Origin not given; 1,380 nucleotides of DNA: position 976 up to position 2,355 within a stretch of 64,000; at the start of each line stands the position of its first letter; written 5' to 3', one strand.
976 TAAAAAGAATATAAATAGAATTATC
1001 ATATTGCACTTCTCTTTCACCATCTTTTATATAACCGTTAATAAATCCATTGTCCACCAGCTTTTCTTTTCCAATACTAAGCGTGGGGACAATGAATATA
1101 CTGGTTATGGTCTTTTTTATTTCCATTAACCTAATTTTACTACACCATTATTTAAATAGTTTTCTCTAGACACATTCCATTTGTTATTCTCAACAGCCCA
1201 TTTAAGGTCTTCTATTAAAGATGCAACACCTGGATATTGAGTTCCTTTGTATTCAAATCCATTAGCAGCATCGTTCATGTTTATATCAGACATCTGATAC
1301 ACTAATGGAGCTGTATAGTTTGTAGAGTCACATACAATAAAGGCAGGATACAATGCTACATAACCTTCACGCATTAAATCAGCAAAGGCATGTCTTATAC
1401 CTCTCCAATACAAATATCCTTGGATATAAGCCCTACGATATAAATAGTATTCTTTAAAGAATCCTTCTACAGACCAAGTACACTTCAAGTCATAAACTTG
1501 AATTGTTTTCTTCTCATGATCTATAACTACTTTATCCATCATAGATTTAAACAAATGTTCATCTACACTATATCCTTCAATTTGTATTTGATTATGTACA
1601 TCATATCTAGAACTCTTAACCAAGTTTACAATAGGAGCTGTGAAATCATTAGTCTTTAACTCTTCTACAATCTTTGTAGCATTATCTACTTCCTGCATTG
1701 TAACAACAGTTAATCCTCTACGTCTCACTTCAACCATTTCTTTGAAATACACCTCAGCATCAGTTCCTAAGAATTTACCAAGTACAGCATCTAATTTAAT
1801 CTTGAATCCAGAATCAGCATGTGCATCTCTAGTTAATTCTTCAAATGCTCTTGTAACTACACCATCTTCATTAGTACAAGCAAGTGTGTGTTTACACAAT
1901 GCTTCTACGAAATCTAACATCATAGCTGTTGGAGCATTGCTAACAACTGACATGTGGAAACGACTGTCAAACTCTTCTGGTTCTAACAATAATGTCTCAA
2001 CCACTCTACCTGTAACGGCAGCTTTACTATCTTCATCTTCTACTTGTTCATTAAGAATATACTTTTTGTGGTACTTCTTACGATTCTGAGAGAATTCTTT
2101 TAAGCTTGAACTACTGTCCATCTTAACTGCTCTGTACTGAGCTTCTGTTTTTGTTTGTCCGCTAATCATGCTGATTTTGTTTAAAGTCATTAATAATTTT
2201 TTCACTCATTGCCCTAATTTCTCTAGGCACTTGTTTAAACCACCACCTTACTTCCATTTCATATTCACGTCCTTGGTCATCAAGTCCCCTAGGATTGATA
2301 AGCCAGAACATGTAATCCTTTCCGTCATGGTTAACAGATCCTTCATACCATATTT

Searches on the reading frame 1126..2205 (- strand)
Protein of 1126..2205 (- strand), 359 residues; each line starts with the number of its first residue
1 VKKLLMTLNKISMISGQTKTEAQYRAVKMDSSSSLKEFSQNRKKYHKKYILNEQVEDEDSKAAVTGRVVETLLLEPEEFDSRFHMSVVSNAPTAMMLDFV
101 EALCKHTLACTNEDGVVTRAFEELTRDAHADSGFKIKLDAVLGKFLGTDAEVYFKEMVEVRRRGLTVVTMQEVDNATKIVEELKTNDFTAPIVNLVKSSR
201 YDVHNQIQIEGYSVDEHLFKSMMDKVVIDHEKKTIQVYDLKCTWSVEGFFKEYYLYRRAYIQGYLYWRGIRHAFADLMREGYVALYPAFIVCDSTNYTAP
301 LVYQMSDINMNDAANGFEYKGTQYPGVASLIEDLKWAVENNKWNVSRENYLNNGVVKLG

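Call 40: search_protein_families(library=pfam, proteins=[window:1126-2205:-], max_evalue=0.001)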
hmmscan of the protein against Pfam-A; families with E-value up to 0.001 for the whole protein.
window:1126-2205:- (359 aa): 0 families

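Call 84: search_protein_families(library=phrogs, proteins=[window:1126-2205:-], max_evalue=0.0001)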
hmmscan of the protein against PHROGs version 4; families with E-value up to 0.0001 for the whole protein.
window:1126-2205:- (359 aa): 2 families
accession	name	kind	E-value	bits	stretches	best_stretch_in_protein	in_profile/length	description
phrog_412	-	DNA, RNA and nucleotide metabolism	4.1e-14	53.7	1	20-307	145-364/440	exonuclease VIII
phrog_607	-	DNA, RNA and nucleotide metabolism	4.3e-05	22.9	1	23-183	587-723/883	exonuclease VII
